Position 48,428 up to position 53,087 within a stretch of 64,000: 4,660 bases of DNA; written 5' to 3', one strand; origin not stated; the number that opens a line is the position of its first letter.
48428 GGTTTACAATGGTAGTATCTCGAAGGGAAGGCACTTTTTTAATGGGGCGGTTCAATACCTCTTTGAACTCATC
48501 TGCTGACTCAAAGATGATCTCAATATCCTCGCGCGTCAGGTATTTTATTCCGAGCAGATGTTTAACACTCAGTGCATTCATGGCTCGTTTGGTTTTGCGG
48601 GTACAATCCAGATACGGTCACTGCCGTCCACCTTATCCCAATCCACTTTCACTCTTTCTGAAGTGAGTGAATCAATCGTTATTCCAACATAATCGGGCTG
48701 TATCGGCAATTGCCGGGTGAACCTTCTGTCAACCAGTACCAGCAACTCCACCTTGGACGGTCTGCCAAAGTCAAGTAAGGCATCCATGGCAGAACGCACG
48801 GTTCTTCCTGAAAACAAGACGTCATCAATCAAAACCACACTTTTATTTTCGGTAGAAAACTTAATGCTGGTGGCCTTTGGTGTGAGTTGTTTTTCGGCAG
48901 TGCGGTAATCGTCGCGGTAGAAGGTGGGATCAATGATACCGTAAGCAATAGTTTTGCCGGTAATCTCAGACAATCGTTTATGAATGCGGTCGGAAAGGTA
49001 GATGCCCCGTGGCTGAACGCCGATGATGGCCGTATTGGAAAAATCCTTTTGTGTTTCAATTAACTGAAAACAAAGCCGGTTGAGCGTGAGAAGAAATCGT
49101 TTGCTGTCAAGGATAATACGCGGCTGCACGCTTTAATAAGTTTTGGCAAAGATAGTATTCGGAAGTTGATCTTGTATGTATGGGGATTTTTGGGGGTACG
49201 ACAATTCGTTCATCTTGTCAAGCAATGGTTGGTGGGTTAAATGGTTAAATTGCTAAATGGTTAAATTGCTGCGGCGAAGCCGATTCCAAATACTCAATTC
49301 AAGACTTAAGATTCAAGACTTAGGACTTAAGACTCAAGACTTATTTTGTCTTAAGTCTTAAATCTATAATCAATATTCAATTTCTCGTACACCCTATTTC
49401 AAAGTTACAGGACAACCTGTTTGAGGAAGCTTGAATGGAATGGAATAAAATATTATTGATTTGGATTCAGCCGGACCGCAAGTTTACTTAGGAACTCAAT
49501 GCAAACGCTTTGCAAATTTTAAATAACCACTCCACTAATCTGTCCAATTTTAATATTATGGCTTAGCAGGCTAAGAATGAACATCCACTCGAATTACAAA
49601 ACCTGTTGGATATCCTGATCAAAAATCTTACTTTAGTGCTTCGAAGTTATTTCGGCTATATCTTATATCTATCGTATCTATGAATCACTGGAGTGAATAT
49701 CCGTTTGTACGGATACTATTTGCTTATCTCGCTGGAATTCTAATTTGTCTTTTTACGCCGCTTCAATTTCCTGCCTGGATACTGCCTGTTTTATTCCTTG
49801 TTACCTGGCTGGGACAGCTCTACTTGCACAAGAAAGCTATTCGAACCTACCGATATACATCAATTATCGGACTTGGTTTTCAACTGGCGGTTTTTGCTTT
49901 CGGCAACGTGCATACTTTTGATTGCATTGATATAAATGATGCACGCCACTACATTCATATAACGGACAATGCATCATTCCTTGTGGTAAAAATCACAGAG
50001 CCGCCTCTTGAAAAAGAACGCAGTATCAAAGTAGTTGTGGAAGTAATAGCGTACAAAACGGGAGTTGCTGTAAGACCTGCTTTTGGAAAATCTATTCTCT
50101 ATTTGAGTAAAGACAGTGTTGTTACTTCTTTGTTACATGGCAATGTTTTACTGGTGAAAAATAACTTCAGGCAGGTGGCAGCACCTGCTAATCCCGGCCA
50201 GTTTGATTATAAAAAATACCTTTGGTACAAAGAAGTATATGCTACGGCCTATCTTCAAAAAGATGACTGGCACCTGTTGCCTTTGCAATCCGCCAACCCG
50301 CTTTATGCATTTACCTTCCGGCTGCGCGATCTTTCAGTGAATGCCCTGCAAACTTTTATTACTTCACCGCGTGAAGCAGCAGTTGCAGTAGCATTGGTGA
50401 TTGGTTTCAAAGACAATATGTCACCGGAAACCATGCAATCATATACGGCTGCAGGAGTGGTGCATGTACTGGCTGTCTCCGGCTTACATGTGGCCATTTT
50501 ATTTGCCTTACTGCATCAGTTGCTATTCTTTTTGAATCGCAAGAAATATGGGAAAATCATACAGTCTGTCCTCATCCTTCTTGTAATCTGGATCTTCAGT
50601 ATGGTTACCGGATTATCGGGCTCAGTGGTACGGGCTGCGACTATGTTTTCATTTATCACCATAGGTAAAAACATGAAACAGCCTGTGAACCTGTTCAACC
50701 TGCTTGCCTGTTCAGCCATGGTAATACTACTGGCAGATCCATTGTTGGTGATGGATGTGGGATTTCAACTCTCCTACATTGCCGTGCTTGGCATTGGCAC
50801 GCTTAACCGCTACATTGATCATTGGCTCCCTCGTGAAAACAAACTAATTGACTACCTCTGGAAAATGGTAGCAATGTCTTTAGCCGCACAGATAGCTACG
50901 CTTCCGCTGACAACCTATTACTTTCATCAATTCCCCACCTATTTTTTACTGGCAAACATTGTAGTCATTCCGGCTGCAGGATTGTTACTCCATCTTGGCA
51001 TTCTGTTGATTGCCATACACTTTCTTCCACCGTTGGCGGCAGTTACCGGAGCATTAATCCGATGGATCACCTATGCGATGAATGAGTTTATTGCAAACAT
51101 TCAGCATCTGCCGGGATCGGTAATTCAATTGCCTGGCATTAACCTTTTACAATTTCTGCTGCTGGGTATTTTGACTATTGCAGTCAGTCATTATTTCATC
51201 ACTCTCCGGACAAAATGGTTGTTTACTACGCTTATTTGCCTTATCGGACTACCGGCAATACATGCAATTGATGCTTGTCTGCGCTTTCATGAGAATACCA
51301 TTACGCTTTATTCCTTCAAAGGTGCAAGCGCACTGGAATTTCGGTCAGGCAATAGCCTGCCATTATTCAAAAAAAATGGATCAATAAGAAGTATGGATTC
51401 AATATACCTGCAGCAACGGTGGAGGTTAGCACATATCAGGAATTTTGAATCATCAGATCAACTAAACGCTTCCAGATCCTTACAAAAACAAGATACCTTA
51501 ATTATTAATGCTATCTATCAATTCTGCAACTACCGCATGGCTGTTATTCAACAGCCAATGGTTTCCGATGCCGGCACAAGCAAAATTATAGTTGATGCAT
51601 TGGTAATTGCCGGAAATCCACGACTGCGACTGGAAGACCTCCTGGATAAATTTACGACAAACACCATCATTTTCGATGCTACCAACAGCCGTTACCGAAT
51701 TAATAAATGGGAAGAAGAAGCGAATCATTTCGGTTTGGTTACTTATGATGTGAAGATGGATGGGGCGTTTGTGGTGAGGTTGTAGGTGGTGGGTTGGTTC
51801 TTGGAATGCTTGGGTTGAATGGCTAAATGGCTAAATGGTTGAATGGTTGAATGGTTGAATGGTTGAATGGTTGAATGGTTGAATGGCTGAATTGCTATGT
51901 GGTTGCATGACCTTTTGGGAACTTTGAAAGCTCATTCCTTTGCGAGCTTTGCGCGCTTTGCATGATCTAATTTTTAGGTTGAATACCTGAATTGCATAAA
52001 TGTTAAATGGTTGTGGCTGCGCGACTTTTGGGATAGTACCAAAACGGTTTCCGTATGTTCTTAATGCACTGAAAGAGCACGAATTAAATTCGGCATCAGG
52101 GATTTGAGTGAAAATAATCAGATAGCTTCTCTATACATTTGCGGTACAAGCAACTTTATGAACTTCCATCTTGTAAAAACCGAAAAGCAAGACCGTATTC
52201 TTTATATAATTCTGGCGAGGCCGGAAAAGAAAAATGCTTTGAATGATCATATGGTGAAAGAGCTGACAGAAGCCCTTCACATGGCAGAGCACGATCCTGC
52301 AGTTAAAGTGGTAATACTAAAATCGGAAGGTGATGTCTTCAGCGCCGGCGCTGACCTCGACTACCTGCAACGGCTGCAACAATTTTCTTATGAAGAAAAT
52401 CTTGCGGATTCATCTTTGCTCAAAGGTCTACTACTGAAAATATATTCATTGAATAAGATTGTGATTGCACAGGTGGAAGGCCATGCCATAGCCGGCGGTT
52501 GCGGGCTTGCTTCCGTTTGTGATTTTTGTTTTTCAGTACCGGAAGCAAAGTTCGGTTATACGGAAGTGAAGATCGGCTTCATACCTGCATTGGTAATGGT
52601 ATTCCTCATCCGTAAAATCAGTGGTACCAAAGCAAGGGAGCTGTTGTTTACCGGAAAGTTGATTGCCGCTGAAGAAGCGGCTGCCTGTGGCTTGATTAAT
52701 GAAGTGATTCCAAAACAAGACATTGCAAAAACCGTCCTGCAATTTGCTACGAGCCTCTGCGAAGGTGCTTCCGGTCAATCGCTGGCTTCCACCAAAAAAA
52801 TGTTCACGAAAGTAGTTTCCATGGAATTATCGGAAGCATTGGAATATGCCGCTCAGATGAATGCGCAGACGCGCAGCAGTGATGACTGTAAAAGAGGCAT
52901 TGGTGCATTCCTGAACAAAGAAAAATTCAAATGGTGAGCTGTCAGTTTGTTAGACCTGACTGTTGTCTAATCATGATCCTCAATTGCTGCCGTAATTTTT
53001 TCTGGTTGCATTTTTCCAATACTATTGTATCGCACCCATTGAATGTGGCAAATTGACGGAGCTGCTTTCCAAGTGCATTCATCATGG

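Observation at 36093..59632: Six intergenic loci share a modular, same-polarity family of heptamer/octamer word-repeat elements (STRR-like)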

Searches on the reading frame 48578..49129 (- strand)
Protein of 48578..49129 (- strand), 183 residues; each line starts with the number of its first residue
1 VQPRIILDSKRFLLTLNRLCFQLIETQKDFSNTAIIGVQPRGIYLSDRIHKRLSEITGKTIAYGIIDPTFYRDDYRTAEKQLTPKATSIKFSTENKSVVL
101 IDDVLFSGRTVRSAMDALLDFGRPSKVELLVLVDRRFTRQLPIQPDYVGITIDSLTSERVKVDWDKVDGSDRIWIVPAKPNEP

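Call 13: search_protein_families(library=pfam, proteins=[window:48578-49129:-])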
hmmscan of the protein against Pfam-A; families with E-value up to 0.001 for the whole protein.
window:48578-49129:- (183 aa): 2 families
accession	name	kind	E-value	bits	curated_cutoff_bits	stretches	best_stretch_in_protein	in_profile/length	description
PF00156.33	Pribosyltran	-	3.2e-21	75.7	26.3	1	6-153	5-144/158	Phosphoribosyl transferase domain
PF24390.1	PRTase-CE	-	0.0005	20.5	27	1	79-123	103-133/253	PRTase-CE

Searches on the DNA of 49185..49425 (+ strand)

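Call 74: search_dna_similar(query=window:49185-49425:+, collection=plasmids, mode=distant, max_evalue=0.01, max_rows=10)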
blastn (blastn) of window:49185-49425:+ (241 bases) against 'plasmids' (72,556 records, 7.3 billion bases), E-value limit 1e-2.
No match.

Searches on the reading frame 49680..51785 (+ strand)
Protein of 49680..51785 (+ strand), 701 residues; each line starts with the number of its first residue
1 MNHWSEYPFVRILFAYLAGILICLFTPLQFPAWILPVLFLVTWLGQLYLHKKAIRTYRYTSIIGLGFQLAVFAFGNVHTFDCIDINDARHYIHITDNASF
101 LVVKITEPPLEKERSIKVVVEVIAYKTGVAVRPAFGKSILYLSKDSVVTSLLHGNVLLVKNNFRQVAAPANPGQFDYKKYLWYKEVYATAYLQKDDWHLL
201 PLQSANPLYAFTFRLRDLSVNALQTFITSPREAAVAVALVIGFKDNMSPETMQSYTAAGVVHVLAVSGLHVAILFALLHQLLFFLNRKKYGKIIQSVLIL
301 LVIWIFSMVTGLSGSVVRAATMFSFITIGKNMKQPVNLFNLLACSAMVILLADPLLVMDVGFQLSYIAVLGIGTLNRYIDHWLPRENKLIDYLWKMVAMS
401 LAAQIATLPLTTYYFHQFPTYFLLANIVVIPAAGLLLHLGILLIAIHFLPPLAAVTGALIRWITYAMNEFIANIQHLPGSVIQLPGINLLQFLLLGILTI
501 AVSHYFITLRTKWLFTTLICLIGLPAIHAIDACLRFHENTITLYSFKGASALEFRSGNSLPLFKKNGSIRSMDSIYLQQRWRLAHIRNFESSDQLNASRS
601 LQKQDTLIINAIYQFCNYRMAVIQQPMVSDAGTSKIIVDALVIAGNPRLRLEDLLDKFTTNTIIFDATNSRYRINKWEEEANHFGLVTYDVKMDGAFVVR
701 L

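Call 13: search_protein_families(library=pfam, proteins=[window:49680-51785:+])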
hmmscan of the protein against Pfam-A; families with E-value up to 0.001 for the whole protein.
window:49680-51785:+ (701 aa): 2 families
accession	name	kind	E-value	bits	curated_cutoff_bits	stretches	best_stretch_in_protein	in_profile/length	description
PF03772.21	Competence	-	1.1e-56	192.7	23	1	239-502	1-263/270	Competence protein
PF13567.11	DUF4131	-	1.3e-20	74.2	31.6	1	27-196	2-163/165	Domain of unknown function (DUF4131)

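Call 66: find_homologous_proteins(query=window:49680-51785:+, max_evalue=1e-100)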
Query window:49680-51785:+ (701 aa): 305 proteins with E <= 1e-100 among 8000 candidates; the best 120 are listed.
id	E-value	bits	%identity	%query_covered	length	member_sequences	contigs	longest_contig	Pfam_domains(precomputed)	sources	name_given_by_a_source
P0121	0.0e+0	1566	100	100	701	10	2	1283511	PF13567.12,PF03772.22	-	-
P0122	0.0e+0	1486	95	100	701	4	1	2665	PF13567.12,PF03772.22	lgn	-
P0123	0.0e+0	1296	82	100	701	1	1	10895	PF13567.12,PF03772.22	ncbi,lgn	-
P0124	9.3e-279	945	62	100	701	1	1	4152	PF13567.12,PF03772.22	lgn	-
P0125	1.2e-275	935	60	100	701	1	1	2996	PF13567.12,PF03772.22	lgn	-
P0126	3.5e-275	933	61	100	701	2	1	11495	PF13567.12,PF03772.22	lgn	-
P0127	1.1e-257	875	57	100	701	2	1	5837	PF13567.12,PF03772.22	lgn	-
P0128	1.2e-255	868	56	100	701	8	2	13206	PF13567.12,PF03772.22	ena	-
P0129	3.6e-254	864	56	100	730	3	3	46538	PF13567.12,PF03772.22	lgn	-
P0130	1.2e-232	792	51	100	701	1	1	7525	PF13567.12,PF03772.22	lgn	-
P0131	1.1e-221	756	50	100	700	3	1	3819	PF13567.12,PF03772.22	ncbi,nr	ncbi:MAG: ComEC/Rec2 family competence protein [Chitinophagales bacterium]|nr:ComEC/Rec2 family comp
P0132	2.8e-219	748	49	100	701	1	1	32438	PF13567.12,PF03772.22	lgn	-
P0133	1.2e-218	746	49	100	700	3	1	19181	PF13567.12,PF03772.22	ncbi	-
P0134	5.2e-215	734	48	100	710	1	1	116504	PF13567.12,PF03772.22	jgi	jgi:competence protein ComEC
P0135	1.5e-212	726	48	99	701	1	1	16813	PF13567.12,PF03772.22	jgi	jgi:competence protein ComEC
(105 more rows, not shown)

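Call 67: find_encoding_contigs(protein=P0122, flank=10000, max_places=3)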
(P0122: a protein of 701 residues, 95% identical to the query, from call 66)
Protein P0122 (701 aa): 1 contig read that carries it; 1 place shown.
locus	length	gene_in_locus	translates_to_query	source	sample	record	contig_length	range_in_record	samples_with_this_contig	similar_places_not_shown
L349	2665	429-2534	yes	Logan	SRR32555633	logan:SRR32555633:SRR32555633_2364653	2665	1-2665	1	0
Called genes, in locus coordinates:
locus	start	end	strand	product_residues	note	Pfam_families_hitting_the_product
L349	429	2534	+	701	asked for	PF13567:DUF4131, PF03772:Competence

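Call 68: find_encoding_contigs(protein=P0123, flank=10000, max_places=3)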
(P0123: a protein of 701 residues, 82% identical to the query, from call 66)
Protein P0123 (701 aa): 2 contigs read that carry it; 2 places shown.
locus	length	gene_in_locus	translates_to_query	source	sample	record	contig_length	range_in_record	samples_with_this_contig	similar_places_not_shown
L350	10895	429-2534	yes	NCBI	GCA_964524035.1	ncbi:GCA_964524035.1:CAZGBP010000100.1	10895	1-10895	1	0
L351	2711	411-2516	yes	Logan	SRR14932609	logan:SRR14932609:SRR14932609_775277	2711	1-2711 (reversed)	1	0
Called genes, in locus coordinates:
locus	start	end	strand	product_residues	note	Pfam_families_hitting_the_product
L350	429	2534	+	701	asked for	PF13567:DUF4131, PF03772:Competence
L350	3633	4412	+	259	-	PF00378:ECH_1, PF16113:ECH_2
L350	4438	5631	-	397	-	PF23235:WHD_3rd_Lhr (weak), PF06224:AlkZ-like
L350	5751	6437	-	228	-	PF18916:Lycopene_cyc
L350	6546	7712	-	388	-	PF13174:TPR_6 (faint), PF07719:TPR_2 (faint), PF13432:TPR_16, PF12895:ANAPC3 (faint), PF14559:TPR_19 (weak)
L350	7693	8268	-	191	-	PF04542:Sigma70_r2, PF08281:Sigma70_r4_2 (weak)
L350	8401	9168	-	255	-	PF03372:Exo_endo_phos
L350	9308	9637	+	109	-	PF01588:tRNA_bind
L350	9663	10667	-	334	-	PF04055:Radical_SAM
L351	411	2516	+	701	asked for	PF13567:DUF4131, PF03772:Competence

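Call 69: find_encoding_contigs(protein=P0121, flank=10000, max_places=3)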
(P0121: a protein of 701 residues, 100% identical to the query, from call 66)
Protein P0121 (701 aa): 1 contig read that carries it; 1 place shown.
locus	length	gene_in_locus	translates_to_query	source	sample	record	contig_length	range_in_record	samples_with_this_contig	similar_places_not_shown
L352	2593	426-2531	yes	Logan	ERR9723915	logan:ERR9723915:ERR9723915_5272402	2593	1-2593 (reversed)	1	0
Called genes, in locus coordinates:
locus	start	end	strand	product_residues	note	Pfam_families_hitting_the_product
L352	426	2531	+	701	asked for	PF13567:DUF4131, PF03772:Competence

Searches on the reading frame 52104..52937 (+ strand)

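Call 13: search_protein_families(library=pfam, proteins=[window:52104-52937:+])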
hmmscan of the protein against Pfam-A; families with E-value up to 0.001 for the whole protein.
window:52104-52937:+ (277 aa): 2 families
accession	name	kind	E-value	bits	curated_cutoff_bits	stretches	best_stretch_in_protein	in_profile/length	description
PF00378.25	ECH_1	-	2.2e-61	207.8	27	1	28-277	2-248/251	Enoyl-CoA hydratase/isomerase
PF16113.10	ECH_2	-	8.4e-30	104.8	27.2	1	34-210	3-180/335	Enoyl-CoA hydratase/isomerase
